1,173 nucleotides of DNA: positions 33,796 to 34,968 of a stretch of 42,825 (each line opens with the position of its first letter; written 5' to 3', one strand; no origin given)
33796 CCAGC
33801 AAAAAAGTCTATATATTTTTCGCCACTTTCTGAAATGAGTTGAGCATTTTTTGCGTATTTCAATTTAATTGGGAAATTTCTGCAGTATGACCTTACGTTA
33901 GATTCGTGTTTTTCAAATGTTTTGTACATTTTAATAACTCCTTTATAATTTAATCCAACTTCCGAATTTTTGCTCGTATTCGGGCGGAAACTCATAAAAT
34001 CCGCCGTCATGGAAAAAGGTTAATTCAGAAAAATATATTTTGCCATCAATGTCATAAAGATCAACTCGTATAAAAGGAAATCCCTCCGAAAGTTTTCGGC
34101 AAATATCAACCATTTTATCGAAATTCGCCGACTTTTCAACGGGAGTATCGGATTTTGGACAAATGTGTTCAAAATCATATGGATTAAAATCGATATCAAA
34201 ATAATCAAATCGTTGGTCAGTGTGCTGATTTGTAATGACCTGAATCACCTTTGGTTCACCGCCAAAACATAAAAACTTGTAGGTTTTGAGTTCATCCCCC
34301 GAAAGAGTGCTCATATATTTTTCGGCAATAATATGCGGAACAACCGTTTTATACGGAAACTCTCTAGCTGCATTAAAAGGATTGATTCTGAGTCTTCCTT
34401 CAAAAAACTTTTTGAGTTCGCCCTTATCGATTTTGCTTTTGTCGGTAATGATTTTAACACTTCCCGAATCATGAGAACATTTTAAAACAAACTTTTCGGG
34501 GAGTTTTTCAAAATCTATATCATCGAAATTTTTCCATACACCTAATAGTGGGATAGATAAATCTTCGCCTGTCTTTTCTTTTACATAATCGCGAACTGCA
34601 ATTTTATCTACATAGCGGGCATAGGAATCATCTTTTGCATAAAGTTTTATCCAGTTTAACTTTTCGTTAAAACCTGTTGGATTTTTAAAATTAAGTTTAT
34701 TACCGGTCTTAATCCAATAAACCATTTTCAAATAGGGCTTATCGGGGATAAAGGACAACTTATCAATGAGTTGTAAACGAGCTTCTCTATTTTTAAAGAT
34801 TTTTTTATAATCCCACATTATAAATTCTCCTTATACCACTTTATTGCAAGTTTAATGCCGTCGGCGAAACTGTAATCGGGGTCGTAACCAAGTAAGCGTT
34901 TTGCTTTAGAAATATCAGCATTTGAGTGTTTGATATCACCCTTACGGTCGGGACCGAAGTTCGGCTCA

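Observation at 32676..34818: Orphan EctB/Dat-type diaminobutyrate aminotransferase coupled to a TupA-like ATP-grasp ligase inside a polysaccharide operon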

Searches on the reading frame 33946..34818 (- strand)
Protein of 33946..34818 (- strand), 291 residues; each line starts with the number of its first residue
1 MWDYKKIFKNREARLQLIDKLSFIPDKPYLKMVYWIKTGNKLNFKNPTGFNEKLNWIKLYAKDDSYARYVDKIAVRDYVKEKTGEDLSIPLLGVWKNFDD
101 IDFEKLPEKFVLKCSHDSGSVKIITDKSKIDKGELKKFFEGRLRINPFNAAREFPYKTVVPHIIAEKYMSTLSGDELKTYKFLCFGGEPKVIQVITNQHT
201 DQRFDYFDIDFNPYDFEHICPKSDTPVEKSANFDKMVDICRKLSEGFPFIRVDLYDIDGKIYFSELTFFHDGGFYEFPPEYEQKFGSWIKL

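Call 5: search_protein_families(library=pfam, proteins=[window:33946-34818:-])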
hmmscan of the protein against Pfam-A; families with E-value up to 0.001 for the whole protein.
window:33946-34818:- (291 aa): 1 family
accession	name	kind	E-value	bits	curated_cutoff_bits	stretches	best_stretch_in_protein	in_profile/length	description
PF14305.11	ATPgrasp_TupA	-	4.2e-59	200.4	25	1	52-290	1-241/241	TupA-like ATPgrasp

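Call 7: search_protein_families(library=ncbifam, proteins=[window:33946-34818:-], max_evalue=0.00001)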
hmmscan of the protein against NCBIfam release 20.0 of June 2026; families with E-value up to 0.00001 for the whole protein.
window:33946-34818:- (291 aa): 0 families

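Call 26: search_solved_structures(query=window:33946-34818:-, max_evalue=0.01, show_alignments=2)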
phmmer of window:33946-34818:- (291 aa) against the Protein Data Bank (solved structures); distinct sequences matched with E-value up to 0.01: 0.

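Call 40: find_homologous_proteins(query=window:33946-34818:-, max_evalue=1e-10)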
Query window:33946-34818:- (291 aa): 4164 proteins with E <= 1e-10 among 4667 candidates; the best 120 are listed.
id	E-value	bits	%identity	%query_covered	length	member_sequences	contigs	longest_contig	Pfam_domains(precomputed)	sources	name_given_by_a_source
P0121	8.2e-198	674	100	100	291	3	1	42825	PF14305.12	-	-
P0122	6.6e-183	625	92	100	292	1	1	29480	PF14305.12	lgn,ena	-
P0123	8.6e-166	569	84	100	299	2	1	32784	PF14305.12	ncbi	-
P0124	7.4e-163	559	82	100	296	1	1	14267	PF14305.12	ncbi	-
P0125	2.8e-156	538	79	100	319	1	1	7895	PF14305.12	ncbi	-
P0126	3.6e-156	537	79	100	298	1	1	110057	PF14305.12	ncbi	-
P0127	2.7e-152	525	80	99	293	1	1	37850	PF14305.12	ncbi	-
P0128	1.8e-145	502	75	99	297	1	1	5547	PF14305.12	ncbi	-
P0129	7.6e-115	402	61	100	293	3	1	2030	PF14305.12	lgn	-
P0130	1.9e-113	397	61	100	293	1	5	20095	PF14305.12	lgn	-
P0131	2.1e-112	394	59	99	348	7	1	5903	PF14305.12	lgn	-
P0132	3.1e-110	386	59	99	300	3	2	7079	PF14305.12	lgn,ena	-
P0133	4.4e-110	386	60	100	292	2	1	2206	PF14305.12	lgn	-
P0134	1.4e-109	384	58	100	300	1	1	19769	PF14305.12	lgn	-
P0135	5.6e-109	382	58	100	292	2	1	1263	PF14305.12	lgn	-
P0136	6.6e-108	379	57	99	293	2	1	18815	PF14305.12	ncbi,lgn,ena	-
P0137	6.8e-108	379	57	99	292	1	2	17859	PF14305.12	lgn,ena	-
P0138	1.5e-107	378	58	100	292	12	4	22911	PF14305.12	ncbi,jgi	jgi:hypothetical protein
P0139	2.2e-107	377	57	99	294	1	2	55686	PF14305.12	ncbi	-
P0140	2.8e-107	377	58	100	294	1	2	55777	PF14305.12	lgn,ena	-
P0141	4.1e-107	376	59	99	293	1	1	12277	PF14305.12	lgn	-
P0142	5.7e-107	376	58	99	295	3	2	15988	PF14305.12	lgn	-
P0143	7.6e-107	375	59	99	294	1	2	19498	PF14305.12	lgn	-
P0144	8.8e-107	375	57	99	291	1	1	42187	PF14305.12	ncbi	-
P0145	1.9e-106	374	59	100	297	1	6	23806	PF14305.12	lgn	-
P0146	2.2e-106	374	57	100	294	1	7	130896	PF14305.12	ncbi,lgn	-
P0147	4.3e-106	373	55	99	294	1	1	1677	PF14305.12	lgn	-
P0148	1.3e-105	371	57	100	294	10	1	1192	PF14305.12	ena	-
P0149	2.0e-105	371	58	99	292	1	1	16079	PF14305.12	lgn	-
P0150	2.3e-105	370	56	99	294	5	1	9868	PF14305.12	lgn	-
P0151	2.6e-105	370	57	99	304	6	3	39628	PF14305.12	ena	-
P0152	5.3e-105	369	57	99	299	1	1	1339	PF14305.12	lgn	-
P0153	9.2e-105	368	57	99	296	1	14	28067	PF14305.12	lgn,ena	-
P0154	9.4e-105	368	56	99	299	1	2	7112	PF14305.12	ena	-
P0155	1.2e-104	368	56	100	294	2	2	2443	PF14305.12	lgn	-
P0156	1.3e-104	368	58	99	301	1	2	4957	PF14305.12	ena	-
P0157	1.7e-104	368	57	99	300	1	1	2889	PF14305.12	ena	-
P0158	1.8e-104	367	58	99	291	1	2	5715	PF14305.12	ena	-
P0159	1.9e-104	367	56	100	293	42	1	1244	PF14305.12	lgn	-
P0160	2.3e-104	367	56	99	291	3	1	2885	PF14305.12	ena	-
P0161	2.4e-104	367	57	99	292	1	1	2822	PF14305.12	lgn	-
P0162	2.9e-104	367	57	99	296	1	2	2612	PF14305.12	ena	-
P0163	3.5e-104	367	56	99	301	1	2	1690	PF14305.12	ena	-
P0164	3.5e-104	367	57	99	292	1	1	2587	PF14305.12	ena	-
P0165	3.7e-104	366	57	100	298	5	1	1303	PF14305.12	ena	-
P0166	3.8e-104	366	55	100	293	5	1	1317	PF14305.12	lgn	-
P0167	3.9e-104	366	57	99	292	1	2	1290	PF14305.12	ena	-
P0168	4.5e-104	366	57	99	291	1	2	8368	PF14305.12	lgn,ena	-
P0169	4.6e-104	366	57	99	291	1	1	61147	PF14305.12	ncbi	-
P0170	5.7e-104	366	57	99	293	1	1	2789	PF14305.12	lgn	-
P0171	8.0e-104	365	55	100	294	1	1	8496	PF14305.12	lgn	-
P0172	8.1e-104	365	54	100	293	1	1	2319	PF14305.12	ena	-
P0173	1.0e-103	365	56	100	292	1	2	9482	PF14305.12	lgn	-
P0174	1.2e-103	365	54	100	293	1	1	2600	PF14305.12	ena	-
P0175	1.4e-103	365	58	99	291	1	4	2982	PF14305.12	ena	-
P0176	1.4e-103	365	54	100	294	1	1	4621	PF14305.12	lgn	-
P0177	1.7e-103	364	56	100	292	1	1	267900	PF14305.12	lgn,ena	-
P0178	2.0e-103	364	57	99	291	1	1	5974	PF14305.12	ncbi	-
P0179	2.3e-103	364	54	100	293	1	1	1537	PF14305.12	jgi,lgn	jgi:hypothetical protein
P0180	2.8e-103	364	57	100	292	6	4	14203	PF14305.12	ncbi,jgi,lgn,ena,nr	ncbi:MAG: glycosyl transferase [Clostridia bacterium]|nr:glycosyl transferase [Clostridia bacterium]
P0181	3.0e-103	363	55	99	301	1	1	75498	PF14305.12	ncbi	-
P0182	3.1e-103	363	54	100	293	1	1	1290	PF14305.12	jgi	jgi:hypothetical protein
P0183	3.5e-103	363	53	100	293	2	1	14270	PF14305.12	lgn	-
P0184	3.7e-103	363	54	100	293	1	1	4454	PF14305.12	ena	-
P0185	4.7e-103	363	58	100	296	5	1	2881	PF14305.12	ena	-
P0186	4.7e-103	363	57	99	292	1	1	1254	PF14305.12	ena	-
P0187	5.5e-103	363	55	100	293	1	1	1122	PF14305.12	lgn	-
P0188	7.1e-103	362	56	100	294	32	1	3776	PF14305.12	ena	-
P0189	9.6e-103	362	56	99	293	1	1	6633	PF14305.12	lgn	-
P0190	9.7e-103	362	57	99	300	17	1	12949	PF14305.12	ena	-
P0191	9.9e-103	362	56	99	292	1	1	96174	PF14305.12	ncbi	-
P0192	1.3e-102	361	55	100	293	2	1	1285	PF14305.12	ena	-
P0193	1.3e-102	361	54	100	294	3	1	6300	PF14305.12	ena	-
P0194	1.6e-102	361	54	100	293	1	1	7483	PF14305.12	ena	-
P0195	2.1e-102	361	57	99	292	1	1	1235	PF14305.12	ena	-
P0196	2.5e-102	360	55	99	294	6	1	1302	PF14305.12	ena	-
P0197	3.6e-102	360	55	99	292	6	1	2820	PF14305.12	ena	-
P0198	3.7e-102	360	54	100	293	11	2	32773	PF14305.12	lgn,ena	-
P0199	4.2e-102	360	53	100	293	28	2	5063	PF14305.12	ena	-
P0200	4.9e-102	360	55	100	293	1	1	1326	PF14305.12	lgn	-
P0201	6.1e-102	359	55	100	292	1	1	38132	PF14305.12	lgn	-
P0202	6.2e-102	359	54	100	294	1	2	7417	PF14305.12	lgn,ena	-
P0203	6.7e-102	359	55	100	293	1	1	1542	PF14305.12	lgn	-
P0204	7.2e-102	359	57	99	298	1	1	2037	PF14305.12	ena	-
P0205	7.7e-102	359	55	100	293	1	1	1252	PF14305.12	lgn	-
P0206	8.1e-102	359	55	100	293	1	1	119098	PF14305.12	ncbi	-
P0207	8.5e-102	359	58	99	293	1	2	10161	PF14305.12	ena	-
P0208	1.0e-101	358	55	100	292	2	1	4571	PF14305.12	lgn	-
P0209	1.0e-101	358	56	100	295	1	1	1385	PF14305.12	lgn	-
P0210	1.4e-101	358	54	100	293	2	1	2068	PF14305.12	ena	-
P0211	1.5e-101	358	54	100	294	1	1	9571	PF14305.12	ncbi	-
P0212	1.7e-101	358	56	99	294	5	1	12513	PF14305.12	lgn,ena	-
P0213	1.8e-101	358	53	100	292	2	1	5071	PF14305.12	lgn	-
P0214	1.9e-101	358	54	100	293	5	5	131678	PF14305.12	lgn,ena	-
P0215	3.0e-101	357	55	100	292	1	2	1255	PF14305.12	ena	-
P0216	3.1e-101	357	57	100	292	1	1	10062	PF14305.12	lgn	-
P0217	3.5e-101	357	54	100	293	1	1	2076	PF14305.12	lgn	-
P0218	3.5e-101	357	55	99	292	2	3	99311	PF14305.12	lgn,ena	-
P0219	3.6e-101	357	56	99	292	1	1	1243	PF14305.12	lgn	-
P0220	4.1e-101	356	55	100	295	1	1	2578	PF14305.12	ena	-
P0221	4.6e-101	356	56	100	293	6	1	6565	PF14305.12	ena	-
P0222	5.3e-101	356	55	100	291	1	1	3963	PF14305.12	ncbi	-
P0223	7.5e-101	356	55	99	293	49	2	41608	PF14305.12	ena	-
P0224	9.9e-101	355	56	99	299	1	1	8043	PF14305.12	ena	-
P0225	1.2e-100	355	56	99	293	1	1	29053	PF14305.12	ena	-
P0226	1.6e-100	355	55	100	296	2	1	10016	PF14305.12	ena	-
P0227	1.7e-100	354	57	100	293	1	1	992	PF14305.12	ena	-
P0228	2.7e-100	354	55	100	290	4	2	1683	PF14305.12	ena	-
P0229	3.2e-100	354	55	99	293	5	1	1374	PF14305.12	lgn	-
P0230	3.8e-100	353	56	99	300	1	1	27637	PF14305.12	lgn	-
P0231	3.8e-100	353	56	99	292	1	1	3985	PF14305.12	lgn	-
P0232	4.3e-100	353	53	100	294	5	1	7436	PF14305.12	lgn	-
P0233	5.3e-100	353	53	100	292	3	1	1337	PF14305.12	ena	-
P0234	9.0e-100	352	52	100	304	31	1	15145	PF14305.12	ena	-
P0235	9.6e-100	352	55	100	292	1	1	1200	PF14305.12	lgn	-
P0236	9.7e-100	352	55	100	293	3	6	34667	PF14305.12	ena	-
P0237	1.2e-99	352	54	100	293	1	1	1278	PF14305.12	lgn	-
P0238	1.8e-99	351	55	100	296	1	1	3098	PF14305.12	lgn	-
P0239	2.0e-99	351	53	100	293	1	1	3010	PF14305.12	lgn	-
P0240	2.0e-99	351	54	100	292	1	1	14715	PF14305.12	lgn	-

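Call 41: find_encoding_contigs(protein=P0122, flank=8000, max_places=1)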
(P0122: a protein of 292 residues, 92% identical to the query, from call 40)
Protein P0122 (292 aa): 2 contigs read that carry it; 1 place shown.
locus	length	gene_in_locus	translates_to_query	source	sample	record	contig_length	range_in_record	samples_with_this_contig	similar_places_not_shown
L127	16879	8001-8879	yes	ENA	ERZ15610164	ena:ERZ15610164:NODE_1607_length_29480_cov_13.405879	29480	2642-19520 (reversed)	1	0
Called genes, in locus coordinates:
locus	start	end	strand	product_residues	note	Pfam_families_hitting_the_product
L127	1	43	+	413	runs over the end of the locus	PF00890:FAD_binding_2 (weak), PF01266:DAO (faint), PF03486:HI0933_like, PF13738:Pyr_redox_3 (weak), PF22780:HI0933_like_1st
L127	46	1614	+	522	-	PF28550:DUF8436, PF03486:HI0933_like (weak), PF07992:Pyr_redox_2 (faint), PF21688:FAD-depend_C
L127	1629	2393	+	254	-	PF00719:Pyrophosphatase (weak), PF00293:NUDIX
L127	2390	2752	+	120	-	PF12961:DUF3850 (weak), PF04266:ASCH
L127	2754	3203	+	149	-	PF00293:NUDIX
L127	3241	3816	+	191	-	PF03575:Peptidase_S51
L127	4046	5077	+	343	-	PF00044:Gp_dh_N, PF02800:Gp_dh_C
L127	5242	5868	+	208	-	PF02397:Bac_transf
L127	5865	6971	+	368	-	PF13477:Glyco_trans_4_2, PF00534:Glycos_transf_1, PF13692:Glyco_trans_1_4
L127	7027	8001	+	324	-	PF05368:NmrA, PF01073:3Beta_HSD, PF01370:Epimerase, PF02719:Polysacc_synt_2, PF04321:RmlD_sub_bind (weak), PF07993:NAD_binding_4, PF13460:NAD_binding_10, PF16363:GDP_Man_Dehyd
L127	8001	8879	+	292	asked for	PF14305:ATPgrasp_TupA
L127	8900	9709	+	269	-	PF00535:Glycos_transf_2, PF10111:Glyco_tranf_2_2, PF13641:Glyco_tranf_2_3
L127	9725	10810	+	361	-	PF14897:EpsG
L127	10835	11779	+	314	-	PF14305:ATPgrasp_TupA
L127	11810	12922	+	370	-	PF13439:Glyco_transf_4, PF20706:GT4-conflict, PF00534:Glycos_transf_1, PF13692:Glyco_trans_1_4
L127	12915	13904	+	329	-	PF00535:Glycos_transf_2, PF10111:Glyco_tranf_2_2, PF13641:Glyco_tranf_2_3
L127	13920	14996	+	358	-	PF04230:PS_pyruv_trans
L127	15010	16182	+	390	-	-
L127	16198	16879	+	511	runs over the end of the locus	PF01943:Polysacc_synt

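Call 42: find_encoding_contigs(protein=P0123, flank=8000, max_places=1)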
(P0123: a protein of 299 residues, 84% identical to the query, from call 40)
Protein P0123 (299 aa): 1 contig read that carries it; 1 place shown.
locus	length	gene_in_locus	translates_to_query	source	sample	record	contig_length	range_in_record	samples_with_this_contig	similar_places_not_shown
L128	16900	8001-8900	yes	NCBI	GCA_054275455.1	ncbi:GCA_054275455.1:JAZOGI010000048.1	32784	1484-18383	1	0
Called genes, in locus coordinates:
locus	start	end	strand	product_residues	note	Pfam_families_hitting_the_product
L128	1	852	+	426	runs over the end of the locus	PF00657:Lipase_GDSL (faint), PF13472:Lipase_GDSL_2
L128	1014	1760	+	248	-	PF02397:Bac_transf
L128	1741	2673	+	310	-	PF00248:Aldo_ket_red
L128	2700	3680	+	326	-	PF00456:Transketolase_N, PF13292:DXP_synthase_N (weak), PF00676:E1_dh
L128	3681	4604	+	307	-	PF02779:Transket_pyr, PF02780:Transketolase_C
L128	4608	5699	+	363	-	PF13477:Glyco_trans_4_2, PF13439:Glyco_transf_4, PF20706:GT4-conflict (weak), PF00534:Glycos_transf_1, PF13692:Glyco_trans_1_4, PF13524:Glyco_trans_1_2 (weak)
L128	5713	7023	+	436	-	PF03721:UDPG_MGDP_dh_N, PF00984:UDPG_MGDP_dh, PF03720:UDPG_MGDP_dh_C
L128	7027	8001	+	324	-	PF05368:NmrA, PF01073:3Beta_HSD, PF01370:Epimerase, PF02719:Polysacc_synt_2, PF07993:NAD_binding_4 (weak), PF13460:NAD_binding_10, PF16363:GDP_Man_Dehyd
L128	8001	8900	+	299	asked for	PF14305:ATPgrasp_TupA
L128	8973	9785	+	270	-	PF00535:Glycos_transf_2, PF10111:Glyco_tranf_2_2 (weak), PF13641:Glyco_tranf_2_3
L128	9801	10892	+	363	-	PF14897:EpsG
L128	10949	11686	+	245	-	PF05704:Caps_synth, PF04488:Gly_transf_sug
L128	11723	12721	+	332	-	PF00535:Glycos_transf_2, PF10111:Glyco_tranf_2_2, PF13641:Glyco_tranf_2_3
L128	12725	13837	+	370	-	PF04230:PS_pyruv_trans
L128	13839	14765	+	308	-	PF00535:Glycos_transf_2, PF10111:Glyco_tranf_2_2, PF13641:Glyco_tranf_2_3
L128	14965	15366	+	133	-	-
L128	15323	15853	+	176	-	PF02350:Epimerase_2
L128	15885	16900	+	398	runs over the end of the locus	PF00534:Glycos_transf_1, PF13692:Glyco_trans_1_4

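Call 43: find_encoding_contigs(protein=P0126, flank=8000, max_places=1)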
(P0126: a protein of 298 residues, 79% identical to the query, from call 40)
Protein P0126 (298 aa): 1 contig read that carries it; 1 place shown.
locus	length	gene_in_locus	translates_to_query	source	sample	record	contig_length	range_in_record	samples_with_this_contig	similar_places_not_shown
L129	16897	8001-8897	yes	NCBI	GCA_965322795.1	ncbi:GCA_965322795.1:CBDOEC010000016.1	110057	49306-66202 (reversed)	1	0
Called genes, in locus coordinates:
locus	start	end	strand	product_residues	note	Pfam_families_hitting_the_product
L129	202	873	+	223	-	PF02397:Bac_transf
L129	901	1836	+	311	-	PF00248:Aldo_ket_red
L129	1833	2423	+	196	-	PF02485:Branch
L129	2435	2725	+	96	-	-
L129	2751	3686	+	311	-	PF00456:Transketolase_N, PF13292:DXP_synthase_N (faint), PF00676:E1_dh (weak), PF09364:XFP_N (weak)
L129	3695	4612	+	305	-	PF02779:Transket_pyr, PF02780:Transketolase_C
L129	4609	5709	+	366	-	PF13477:Glyco_trans_4_2, PF13579:Glyco_trans_4_4, PF13439:Glyco_transf_4 (weak), PF20706:GT4-conflict (weak), PF00534:Glycos_transf_1, PF13692:Glyco_trans_1_4, PF13524:Glyco_trans_1_2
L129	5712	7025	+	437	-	PF03446:NAD_binding_2 (faint), PF03721:UDPG_MGDP_dh_N, PF00984:UDPG_MGDP_dh, PF03720:UDPG_MGDP_dh_C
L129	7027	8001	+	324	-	PF05368:NmrA, PF01073:3Beta_HSD, PF01370:Epimerase, PF02719:Polysacc_synt_2, PF04321:RmlD_sub_bind (weak), PF07993:NAD_binding_4 (faint), PF13460:NAD_binding_10, PF16363:GDP_Man_Dehyd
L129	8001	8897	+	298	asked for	PF14305:ATPgrasp_TupA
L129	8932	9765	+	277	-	PF00535:Glycos_transf_2, PF10111:Glyco_tranf_2_2 (weak), PF13506:Glyco_transf_21 (weak), PF13641:Glyco_tranf_2_3, PF13632:Glyco_trans_2_3 (faint)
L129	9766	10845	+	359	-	PF14897:EpsG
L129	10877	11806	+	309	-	PF14305:ATPgrasp_TupA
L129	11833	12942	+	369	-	PF13439:Glyco_transf_4, PF13579:Glyco_trans_4_4 (weak), PF00534:Glycos_transf_1, PF13692:Glyco_trans_1_4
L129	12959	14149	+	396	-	PF00534:Glycos_transf_1, PF13692:Glyco_trans_1_4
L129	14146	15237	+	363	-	PF01757:Acyl_transf_3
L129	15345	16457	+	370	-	PF04230:PS_pyruv_trans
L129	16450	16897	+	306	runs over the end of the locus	PF00535:Glycos_transf_2, PF10111:Glyco_tranf_2_2, PF13641:Glyco_tranf_2_3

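Call 46: find_encoding_contigs(protein=P0127, flank=6000, max_places=1)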
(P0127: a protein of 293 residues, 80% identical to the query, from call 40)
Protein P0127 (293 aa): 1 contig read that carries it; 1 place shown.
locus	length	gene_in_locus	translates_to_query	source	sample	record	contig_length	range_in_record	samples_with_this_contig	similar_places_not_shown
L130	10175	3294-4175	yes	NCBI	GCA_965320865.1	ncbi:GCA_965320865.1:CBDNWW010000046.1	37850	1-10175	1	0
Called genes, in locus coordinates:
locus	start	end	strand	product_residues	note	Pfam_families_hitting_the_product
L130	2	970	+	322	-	?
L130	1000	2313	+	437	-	PF03446:NAD_binding_2 (weak), PF03721:UDPG_MGDP_dh_N, PF00984:UDPG_MGDP_dh, PF03720:UDPG_MGDP_dh_C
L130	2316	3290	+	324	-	PF05368:NmrA, PF01073:3Beta_HSD, PF01370:Epimerase, PF02719:Polysacc_synt_2, PF04321:RmlD_sub_bind (weak), PF07993:NAD_binding_4 (faint), PF13460:NAD_binding_10, PF16363:GDP_Man_Dehyd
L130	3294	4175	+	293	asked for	PF14305:ATPgrasp_TupA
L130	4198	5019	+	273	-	PF00535:Glycos_transf_2, PF10111:Glyco_tranf_2_2, PF13641:Glyco_tranf_2_3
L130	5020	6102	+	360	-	PF14897:EpsG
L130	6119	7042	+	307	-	PF14305:ATPgrasp_TupA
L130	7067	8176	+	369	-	PF13439:Glyco_transf_4, PF13579:Glyco_trans_4_4 (weak), PF00534:Glycos_transf_1, PF13692:Glyco_trans_1_4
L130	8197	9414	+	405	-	PF00534:Glycos_transf_1, PF13692:Glyco_trans_1_4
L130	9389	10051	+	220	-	PF01757:Acyl_transf_3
